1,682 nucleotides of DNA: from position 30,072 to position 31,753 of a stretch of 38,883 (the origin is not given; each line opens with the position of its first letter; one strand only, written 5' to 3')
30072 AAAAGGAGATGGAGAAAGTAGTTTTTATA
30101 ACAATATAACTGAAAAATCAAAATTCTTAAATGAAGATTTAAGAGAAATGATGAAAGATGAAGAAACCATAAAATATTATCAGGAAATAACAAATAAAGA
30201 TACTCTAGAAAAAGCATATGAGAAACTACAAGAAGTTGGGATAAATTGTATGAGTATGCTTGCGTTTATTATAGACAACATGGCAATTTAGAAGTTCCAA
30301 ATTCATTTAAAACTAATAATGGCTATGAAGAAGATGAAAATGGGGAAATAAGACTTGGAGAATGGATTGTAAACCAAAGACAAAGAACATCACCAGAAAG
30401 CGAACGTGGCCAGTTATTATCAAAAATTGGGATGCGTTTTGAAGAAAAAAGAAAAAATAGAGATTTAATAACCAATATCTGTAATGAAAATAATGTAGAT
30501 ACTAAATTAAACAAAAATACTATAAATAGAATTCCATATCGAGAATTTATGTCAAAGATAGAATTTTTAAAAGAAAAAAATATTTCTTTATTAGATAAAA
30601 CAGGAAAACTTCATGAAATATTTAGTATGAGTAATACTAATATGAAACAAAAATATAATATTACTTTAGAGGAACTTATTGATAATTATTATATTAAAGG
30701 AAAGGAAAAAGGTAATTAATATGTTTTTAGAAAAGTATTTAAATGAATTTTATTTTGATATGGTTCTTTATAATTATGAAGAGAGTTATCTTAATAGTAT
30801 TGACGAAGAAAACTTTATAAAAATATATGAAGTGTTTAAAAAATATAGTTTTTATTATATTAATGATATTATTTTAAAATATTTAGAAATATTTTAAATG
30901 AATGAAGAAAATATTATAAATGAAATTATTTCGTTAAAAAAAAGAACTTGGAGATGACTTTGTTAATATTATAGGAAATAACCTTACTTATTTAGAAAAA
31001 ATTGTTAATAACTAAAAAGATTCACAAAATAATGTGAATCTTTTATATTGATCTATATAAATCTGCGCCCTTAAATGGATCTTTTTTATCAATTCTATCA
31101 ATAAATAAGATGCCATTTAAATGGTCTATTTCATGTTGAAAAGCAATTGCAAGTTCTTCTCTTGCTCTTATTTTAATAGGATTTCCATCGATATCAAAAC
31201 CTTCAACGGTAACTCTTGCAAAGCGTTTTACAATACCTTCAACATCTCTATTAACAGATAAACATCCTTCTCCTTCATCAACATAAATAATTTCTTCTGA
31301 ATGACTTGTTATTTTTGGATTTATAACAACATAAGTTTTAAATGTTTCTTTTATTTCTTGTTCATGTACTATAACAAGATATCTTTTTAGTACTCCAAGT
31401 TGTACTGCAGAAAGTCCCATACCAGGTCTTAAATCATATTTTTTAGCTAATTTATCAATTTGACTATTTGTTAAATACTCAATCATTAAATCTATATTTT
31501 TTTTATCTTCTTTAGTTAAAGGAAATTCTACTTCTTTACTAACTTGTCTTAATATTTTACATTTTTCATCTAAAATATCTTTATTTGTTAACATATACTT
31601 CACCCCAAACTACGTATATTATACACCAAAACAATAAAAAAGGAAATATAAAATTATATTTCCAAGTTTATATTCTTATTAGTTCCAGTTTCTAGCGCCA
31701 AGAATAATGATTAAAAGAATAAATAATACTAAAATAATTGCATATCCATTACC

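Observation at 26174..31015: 4.8-kb accessory insert between smc and def: a decayed giant modular gene resembling phage/conjugative-element polyvalent proteins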

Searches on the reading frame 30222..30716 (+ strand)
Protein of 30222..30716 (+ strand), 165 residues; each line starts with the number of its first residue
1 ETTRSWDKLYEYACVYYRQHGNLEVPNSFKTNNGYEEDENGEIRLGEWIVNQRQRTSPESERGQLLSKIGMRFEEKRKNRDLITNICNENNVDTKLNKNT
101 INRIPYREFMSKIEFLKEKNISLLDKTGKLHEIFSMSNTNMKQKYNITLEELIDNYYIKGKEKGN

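Call 7: search_protein_families(library=phrogs, proteins=[window:30222-30716:+], max_evalue=0.1)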
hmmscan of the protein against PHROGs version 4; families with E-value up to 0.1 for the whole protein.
window:30222-30716:+ (165 aa): 0 families

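Call 8: search_protein_families(library=pfam, proteins=[window:30222-30716:+], max_evalue=1)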
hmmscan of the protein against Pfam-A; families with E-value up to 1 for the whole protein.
window:30222-30716:+ (165 aa): 3 families
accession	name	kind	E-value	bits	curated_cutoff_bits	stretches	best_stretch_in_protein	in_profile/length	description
PF03457.19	HA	-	2.6e-11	44.1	28.4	1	4-71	3-64/64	Helicase associated domain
PF17095.10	CAMSAP_CC1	-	0.063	13.6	27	1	55-78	5-28/59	Spectrin-binding region of Ca2+-Calmodulin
PF15874.10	Il2rg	-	0.065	14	27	1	111-140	24-53/92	Putative Interleukin 2 receptor, gamma chain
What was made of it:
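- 30237..30719 (+): Separate HA (helicase-associated domain) gene that has lost its start codon. It is open only in this strain. Pfam HA 44.1 bits (call 8).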

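Call 9: search_protein_families(library=ncbifam, proteins=[window:30222-30716:+], max_evalue=1)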
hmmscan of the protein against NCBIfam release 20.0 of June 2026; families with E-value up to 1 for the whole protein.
window:30222-30716:+ (165 aa): 1 family
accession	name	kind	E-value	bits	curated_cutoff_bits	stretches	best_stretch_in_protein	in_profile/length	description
NF008418.0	PRK11245.1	equivalog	0.014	15.5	152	1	67-128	17-80/121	dihydroneopterin triphosphate 2'-epimerase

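Call 57: search_protein_families(library=pfam, proteins=[window:30234-30716:+], max_evalue=5)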
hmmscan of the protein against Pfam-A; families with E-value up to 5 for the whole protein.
seq(161 aa): 3 families
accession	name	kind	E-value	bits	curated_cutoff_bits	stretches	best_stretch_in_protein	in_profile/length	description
PF03457.19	HA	-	8e-11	42.5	28.4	1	1-67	4-64/64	Helicase associated domain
PF17095.10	CAMSAP_CC1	-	0.06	13.7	27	1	51-74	5-28/59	Spectrin-binding region of Ca2+-Calmodulin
PF15874.10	Il2rg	-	0.062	14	27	1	107-136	24-53/92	Putative Interleukin 2 receptor, gamma chain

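Call 68: find_homologous_proteins(query=window:30222-30716:+, max_evalue=0.001)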
Query window:30222-30716:+ (165 aa): 7 proteins with E <= 0.001 among 39 candidates.
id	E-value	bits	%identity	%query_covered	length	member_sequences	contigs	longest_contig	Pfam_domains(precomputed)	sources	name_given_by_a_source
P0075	3.4e-97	341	99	95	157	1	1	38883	PF03457.20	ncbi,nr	ncbi:MAG: helicase associated domain-containing protein [bacterium]|nr:helicase associated domain-co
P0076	9.7e-82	291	55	95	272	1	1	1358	PF03457.20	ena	-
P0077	7.7e-62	226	63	45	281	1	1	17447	PF03457.20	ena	-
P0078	5.7e-51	191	99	58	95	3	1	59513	-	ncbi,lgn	-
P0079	9.8e-51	190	56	96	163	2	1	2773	PF03457.20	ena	-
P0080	1.6e-32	131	66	46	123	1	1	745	PF03457.20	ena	-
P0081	1.7e-17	82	74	33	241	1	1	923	PF03457.20,PF22745.3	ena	-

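Call 70: find_encoding_contigs(protein=P0077, flank=10000, max_places=2)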
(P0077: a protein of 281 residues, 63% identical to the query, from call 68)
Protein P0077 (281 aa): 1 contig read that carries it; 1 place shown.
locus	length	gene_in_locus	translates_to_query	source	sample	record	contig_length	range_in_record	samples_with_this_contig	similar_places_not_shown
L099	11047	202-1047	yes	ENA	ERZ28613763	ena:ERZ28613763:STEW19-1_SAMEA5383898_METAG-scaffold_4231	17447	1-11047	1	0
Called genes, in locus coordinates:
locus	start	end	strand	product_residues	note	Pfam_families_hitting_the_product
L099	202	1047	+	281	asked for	PF03457:HA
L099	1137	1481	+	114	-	-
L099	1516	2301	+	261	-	PF23023:Anti-Pycsar_Apyc1, PF00753:Lactamase_B, PF12706:Lactamase_B_2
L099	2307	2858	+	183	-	PF06821:Ser_hydrolase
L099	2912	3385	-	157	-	-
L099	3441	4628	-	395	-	PF01996:F420_ligase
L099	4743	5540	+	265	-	PF00106:adh_short, PF08659:KR (weak), PF13561:adh_short_C2, PF23441:SDR (weak)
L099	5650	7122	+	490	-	PF00817:IMS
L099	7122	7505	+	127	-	-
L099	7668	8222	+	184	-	PF25954:Beta-barrel_RND_2 (weak)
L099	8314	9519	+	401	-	-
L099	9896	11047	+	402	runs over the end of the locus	-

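Call 80: search_protein_families(library=padloc, proteins=[window:30222-30716:+], max_evalue=0.01)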
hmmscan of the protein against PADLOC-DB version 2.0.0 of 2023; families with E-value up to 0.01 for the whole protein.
window:30222-30716:+ (165 aa): 0 families

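Call 83: find_encoding_contigs(protein=P0079, flank=5000, max_places=3)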
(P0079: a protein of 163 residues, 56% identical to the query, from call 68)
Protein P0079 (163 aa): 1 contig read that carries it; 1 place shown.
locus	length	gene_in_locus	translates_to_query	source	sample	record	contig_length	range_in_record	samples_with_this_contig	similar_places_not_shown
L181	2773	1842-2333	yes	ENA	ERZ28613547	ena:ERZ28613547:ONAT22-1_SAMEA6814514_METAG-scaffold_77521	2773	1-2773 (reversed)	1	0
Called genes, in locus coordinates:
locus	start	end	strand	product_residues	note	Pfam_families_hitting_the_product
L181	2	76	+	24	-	?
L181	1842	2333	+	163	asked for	PF03457:HA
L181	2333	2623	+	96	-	-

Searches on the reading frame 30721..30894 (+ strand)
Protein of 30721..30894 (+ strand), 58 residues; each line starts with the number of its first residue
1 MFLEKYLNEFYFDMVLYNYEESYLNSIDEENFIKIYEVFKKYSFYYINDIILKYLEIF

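Call 33: find_encoding_contigs(protein=window:30721-30894:+, flank=10000, max_places=10)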
Protein window:30721-30894:+ (58 aa): 8 contigs read that carry it; 8 places shown.
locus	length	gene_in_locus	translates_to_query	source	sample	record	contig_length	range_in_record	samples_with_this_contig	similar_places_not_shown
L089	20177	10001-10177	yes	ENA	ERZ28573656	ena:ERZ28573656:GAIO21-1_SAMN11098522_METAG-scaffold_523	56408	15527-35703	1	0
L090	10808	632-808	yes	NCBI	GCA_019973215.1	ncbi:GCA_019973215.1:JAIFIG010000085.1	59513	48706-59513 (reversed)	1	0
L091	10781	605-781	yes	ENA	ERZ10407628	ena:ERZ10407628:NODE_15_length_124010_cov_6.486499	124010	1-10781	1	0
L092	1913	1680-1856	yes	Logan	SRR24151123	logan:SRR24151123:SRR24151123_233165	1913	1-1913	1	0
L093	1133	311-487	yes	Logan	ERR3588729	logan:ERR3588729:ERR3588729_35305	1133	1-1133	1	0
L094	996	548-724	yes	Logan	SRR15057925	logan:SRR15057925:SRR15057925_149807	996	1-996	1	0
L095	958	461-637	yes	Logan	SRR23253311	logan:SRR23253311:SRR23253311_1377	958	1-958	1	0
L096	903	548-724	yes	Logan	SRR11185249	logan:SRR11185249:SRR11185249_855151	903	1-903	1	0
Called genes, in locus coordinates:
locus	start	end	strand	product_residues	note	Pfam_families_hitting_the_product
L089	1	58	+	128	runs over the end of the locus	PF27746:Small_heat_shock_put, PF00011:HSP20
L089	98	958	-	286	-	PF01297:ZnuA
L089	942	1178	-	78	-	PF01809:YidD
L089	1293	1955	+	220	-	PF14622:Ribonucleas_3_3, PF00636:Ribonuclease_3, PF00035:dsrm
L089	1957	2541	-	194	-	PF00625:Guanylate_kin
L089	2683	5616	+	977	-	PF02463:SMC_N, PF13175:AAA_15 (weak), PF13304:AAA_21 (weak), PF13476:AAA_23, PF13555:AAA_29 (weak), PF06470:SMC_hinge, PF02463:SMC_N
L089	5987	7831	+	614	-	PF18819:MuF_C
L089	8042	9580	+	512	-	PF18798:LPD3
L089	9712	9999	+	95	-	-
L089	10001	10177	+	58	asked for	-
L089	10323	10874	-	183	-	PF01327:Pep_deformylase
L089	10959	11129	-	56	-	PF09680:YjcZ_2 (weak)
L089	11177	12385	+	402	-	PF01098:FTSW_RODA_SPOVE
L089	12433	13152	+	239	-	PF10531:SLBB, PF00633:HHH, PF12836:HHH_3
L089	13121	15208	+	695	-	PF03772:Competence, PF00753:Lactamase_B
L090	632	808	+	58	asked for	-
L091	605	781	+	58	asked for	-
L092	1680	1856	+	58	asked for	-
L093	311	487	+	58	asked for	-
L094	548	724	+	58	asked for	-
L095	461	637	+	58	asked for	-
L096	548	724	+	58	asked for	-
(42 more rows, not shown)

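Call 80: search_protein_families(library=padloc, proteins=[window:30721-30894:+], max_evalue=0.01)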
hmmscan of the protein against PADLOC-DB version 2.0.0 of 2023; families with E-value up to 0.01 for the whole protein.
window:30721-30894:+ (58 aa): 0 families

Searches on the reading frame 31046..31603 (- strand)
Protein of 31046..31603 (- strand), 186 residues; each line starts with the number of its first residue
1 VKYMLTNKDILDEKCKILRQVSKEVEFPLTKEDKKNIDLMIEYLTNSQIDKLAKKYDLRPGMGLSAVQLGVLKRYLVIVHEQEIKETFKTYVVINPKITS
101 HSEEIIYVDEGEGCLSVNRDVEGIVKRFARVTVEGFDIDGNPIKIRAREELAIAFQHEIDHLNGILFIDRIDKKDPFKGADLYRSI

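Call 27: find_encoding_contigs(protein=window:31046-31603:-, flank=10000, max_places=10)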
Protein window:31046-31603:- (186 aa): no gene with exactly this product is on record in the collection.

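Call 28: find_encoding_contigs(protein=window:31046-31594:-, flank=10000, max_places=10)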
Protein window:31046-31594:- (183 aa): 6 contigs read that carry it; 6 places shown.
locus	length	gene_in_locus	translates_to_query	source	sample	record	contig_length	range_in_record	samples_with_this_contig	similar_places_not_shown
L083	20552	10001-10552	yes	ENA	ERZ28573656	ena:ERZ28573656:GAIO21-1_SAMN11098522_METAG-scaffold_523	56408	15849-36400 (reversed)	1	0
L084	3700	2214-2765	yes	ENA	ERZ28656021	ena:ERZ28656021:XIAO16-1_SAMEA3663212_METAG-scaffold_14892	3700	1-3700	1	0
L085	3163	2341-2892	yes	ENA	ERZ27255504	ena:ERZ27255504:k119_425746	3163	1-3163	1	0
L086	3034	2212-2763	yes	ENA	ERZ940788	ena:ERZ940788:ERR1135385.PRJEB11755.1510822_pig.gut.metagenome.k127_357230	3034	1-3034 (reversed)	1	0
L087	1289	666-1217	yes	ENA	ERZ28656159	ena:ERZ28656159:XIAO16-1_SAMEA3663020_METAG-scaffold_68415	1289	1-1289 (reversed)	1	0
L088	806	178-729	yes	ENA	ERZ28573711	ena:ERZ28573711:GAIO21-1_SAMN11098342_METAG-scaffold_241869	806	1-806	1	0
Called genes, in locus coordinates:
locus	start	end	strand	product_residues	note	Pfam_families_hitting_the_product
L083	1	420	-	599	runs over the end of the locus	PF02518:HATPase_c, PF00072:Response_reg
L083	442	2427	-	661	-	PF00501:AMP-binding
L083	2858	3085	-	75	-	-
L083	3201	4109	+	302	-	PF04055:Radical_SAM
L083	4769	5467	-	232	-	PF17761:DUF1016_N, PF06250:YhcG_C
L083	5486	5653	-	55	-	-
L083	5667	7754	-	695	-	PF03772:Competence, PF00753:Lactamase_B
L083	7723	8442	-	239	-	PF10531:SLBB, PF00633:HHH, PF12836:HHH_3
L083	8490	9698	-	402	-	PF01098:FTSW_RODA_SPOVE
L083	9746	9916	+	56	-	PF09680:YjcZ_2 (weak)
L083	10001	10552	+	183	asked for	PF01327:Pep_deformylase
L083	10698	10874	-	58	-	-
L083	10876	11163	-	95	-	-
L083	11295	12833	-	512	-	PF18798:LPD3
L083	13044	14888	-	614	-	PF18819:MuF_C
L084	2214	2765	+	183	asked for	PF01327:Pep_deformylase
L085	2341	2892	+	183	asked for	PF01327:Pep_deformylase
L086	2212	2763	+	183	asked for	PF01327:Pep_deformylase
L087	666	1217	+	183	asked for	PF01327:Pep_deformylase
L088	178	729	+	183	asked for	PF01327:Pep_deformylase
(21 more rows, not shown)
